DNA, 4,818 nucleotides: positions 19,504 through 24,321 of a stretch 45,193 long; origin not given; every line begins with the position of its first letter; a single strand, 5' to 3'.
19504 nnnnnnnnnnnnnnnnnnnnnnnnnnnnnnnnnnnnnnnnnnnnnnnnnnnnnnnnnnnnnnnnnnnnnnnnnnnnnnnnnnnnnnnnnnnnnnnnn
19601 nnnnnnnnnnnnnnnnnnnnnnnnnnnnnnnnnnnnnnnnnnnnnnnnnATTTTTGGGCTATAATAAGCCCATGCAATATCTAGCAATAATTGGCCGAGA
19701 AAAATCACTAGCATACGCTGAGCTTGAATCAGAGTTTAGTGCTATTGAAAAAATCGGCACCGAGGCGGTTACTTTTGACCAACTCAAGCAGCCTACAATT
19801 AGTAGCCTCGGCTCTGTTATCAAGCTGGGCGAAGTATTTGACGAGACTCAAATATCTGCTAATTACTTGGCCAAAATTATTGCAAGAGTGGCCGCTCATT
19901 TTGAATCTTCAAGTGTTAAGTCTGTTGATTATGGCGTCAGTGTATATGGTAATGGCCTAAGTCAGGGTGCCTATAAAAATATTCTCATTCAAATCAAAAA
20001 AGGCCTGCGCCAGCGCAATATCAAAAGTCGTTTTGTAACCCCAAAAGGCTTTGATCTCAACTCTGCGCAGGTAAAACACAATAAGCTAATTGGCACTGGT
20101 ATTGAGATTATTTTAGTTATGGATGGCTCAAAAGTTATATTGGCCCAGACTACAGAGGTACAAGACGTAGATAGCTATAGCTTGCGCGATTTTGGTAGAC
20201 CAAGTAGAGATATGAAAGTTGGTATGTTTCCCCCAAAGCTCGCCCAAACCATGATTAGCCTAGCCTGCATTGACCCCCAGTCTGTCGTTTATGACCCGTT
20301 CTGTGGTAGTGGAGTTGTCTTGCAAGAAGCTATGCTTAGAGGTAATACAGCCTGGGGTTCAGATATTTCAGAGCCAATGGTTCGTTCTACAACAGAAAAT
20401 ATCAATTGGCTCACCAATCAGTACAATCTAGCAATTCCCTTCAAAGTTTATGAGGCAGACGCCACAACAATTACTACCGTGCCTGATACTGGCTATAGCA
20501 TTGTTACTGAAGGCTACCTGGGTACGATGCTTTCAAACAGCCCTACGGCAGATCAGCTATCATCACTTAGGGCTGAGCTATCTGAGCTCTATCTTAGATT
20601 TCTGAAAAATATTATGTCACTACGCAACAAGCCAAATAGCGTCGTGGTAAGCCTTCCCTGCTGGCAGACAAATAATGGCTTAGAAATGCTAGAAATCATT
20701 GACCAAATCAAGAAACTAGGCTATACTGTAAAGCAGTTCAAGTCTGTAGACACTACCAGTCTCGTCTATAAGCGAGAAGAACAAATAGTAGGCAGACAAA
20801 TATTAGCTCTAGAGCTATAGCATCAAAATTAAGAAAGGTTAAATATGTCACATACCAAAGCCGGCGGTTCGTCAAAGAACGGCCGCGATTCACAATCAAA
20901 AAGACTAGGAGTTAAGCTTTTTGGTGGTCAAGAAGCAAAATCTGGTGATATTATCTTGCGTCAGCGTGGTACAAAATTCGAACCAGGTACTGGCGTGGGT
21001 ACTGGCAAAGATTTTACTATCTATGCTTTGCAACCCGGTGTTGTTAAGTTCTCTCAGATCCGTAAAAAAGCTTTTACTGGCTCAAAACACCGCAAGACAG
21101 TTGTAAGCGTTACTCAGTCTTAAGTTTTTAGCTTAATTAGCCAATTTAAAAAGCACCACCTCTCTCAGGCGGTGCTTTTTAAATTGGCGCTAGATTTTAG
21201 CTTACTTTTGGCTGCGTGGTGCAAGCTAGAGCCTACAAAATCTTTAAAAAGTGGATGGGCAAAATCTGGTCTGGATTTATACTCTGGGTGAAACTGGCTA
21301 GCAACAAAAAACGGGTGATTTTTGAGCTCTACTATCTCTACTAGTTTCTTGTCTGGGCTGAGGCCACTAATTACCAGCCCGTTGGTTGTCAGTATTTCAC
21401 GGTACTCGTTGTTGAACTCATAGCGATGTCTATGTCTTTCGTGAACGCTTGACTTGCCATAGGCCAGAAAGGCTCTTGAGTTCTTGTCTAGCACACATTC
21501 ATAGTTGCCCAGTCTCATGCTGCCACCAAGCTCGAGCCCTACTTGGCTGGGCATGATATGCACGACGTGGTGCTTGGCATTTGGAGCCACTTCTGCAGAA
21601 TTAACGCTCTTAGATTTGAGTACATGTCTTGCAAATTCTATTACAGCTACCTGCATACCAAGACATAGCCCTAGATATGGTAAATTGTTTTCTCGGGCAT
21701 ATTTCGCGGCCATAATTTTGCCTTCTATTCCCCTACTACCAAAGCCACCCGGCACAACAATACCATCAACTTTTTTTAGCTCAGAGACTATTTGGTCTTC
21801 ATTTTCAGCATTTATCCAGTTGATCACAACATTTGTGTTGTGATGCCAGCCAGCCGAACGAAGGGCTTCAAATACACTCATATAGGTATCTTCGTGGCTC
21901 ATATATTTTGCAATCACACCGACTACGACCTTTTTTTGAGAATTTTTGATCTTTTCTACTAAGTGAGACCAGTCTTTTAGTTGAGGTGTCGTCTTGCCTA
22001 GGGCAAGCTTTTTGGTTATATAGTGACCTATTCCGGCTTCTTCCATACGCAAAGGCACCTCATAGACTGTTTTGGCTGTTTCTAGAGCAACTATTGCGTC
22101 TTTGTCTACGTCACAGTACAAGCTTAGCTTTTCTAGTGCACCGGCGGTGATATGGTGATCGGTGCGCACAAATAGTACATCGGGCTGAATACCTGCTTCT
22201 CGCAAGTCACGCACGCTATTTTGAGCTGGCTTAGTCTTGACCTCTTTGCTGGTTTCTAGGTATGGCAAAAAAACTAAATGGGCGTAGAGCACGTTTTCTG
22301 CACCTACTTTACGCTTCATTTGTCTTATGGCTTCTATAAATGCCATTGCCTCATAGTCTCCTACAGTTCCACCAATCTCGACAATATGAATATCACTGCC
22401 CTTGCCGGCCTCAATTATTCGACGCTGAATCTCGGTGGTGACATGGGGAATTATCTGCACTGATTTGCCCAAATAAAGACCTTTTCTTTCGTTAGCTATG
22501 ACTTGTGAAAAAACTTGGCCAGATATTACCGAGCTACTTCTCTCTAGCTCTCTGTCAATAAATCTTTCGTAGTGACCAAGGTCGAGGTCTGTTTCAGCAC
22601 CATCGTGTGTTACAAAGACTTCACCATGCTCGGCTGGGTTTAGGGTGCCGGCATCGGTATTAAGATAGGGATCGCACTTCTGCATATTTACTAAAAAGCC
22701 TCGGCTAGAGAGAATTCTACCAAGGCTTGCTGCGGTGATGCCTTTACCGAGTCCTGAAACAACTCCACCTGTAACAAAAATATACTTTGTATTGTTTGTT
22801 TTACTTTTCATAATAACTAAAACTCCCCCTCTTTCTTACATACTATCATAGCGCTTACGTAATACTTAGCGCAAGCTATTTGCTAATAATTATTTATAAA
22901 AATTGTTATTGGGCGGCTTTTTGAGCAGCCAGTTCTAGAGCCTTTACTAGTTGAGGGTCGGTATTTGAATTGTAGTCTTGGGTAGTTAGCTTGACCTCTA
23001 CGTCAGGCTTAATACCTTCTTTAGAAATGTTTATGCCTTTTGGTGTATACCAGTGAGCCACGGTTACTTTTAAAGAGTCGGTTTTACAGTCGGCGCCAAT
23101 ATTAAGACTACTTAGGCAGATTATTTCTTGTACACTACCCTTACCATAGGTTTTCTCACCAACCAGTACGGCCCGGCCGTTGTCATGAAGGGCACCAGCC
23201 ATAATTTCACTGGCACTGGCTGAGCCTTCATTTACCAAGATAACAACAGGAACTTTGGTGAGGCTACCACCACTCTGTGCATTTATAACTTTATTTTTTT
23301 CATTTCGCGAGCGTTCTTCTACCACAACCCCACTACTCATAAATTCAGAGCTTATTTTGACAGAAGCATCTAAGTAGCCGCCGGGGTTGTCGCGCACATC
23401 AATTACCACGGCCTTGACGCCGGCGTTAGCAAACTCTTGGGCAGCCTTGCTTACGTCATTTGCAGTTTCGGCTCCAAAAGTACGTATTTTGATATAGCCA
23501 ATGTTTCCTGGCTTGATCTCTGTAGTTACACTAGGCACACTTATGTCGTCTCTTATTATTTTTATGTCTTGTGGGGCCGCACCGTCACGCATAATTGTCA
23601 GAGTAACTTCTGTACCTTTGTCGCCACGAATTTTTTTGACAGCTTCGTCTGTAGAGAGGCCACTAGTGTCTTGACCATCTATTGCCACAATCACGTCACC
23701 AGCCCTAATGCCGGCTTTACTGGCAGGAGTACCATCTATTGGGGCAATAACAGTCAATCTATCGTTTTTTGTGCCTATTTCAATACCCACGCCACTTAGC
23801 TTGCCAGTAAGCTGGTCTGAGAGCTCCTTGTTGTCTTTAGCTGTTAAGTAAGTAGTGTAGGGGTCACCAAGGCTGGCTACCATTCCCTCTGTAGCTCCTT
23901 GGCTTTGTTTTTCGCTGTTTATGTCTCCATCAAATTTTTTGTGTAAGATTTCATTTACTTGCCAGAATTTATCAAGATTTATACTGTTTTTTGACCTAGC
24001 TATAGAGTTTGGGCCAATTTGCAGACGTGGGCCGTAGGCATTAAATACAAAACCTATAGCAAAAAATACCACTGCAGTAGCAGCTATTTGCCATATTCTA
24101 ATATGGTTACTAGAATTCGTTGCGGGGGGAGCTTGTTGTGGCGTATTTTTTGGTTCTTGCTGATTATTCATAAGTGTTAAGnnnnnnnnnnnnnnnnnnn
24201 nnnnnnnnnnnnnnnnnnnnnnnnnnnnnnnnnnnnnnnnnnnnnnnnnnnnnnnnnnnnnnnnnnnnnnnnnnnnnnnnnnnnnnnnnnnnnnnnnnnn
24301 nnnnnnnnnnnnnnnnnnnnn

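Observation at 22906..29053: ftsE-ftsX followed by three peptidoglycan hydrolases and a CtpA protease: one FtsX-type coiled-coil scaffold carrying two different catalytic domains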

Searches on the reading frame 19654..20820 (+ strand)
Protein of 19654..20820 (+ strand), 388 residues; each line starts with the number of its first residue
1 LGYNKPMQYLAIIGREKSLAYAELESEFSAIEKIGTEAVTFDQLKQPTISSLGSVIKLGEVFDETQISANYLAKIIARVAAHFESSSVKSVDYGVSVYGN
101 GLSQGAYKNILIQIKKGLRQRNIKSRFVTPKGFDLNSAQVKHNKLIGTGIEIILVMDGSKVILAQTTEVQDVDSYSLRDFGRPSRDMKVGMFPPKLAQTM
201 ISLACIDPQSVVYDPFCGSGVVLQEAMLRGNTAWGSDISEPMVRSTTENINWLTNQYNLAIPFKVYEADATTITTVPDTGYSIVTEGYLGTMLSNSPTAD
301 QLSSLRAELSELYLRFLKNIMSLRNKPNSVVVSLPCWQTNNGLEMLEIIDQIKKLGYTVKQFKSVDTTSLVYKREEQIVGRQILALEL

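Call 64: search_protein_families(library=pfam, proteins=[window:19654-20820:+], max_evalue=0.01)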
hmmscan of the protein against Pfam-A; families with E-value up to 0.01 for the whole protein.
window:19654-20820:+ (388 aa): 4 families
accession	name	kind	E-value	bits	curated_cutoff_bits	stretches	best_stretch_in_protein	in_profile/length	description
PF01170.24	UPF0020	-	7.9e-09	35.9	22.3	1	191-322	11-154/197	RMKL-like, methyltransferase domain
PF01555.25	N6_N4_Mtase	-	8.2e-07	29.6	26.7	1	192-246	166-219/221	DNA methylase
PF02086.21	MethyltransfD12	-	0.0012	19.1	22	1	210-244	22-56/253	D12 class N6 adenine-specific DNA methyltransferase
PF11599.14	AviRa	-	0.008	16.1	25.7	0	192-256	30-103/232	RRNA methyltransferase AviRa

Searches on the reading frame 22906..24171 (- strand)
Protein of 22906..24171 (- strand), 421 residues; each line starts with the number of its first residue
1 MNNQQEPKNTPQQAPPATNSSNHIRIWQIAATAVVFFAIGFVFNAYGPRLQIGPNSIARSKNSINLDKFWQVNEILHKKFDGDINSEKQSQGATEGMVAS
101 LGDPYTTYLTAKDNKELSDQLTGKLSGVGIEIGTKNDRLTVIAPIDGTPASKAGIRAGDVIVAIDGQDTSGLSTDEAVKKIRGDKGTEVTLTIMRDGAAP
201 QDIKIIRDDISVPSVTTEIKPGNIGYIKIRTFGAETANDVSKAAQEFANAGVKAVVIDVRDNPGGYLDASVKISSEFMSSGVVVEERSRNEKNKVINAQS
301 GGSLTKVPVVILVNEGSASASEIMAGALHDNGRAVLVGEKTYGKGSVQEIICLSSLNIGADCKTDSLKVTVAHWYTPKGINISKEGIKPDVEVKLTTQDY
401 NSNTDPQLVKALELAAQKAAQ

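Call 3: search_protein_families(library=pfam, proteins=[window:22906-24171:-], max_evalue=0.01)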
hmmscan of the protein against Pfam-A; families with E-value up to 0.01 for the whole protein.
window:22906-24171:- (421 aa): 6 families
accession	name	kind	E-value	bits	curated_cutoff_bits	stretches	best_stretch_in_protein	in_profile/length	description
PF03572.23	Peptidase_S41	-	1.1e-51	175.2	24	1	223-393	1-165/165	Peptidase family S41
PF17820.7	PDZ_6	-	7.2e-14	51.7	27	1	141-193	2-52/54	PDZ domain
PF00595.29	PDZ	-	3.1e-13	50.3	23.2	1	124-194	8-81/81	PDZ domain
PF13180.12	PDZ_2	-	1.5e-11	44.8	27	1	128-198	3-72/80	PDZ domain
PF22694.1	CtpB_N-like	-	7.4e-09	36.4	27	1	59-111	31-83/85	Activating protease CtpB N-terminal domain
PF14685.13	PDZ_Tricorn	-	0.0016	18.8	25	1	149-203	32-86/88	Tricorn protease PDZ domain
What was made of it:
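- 22906..24171 (-): ctpA-like S41 protease with N-terminal TM anchor and PDZ domain (421 aa). Pfam Peptidase_S41 E=1e-51, PDZ, CtpB_N-like (call 3).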
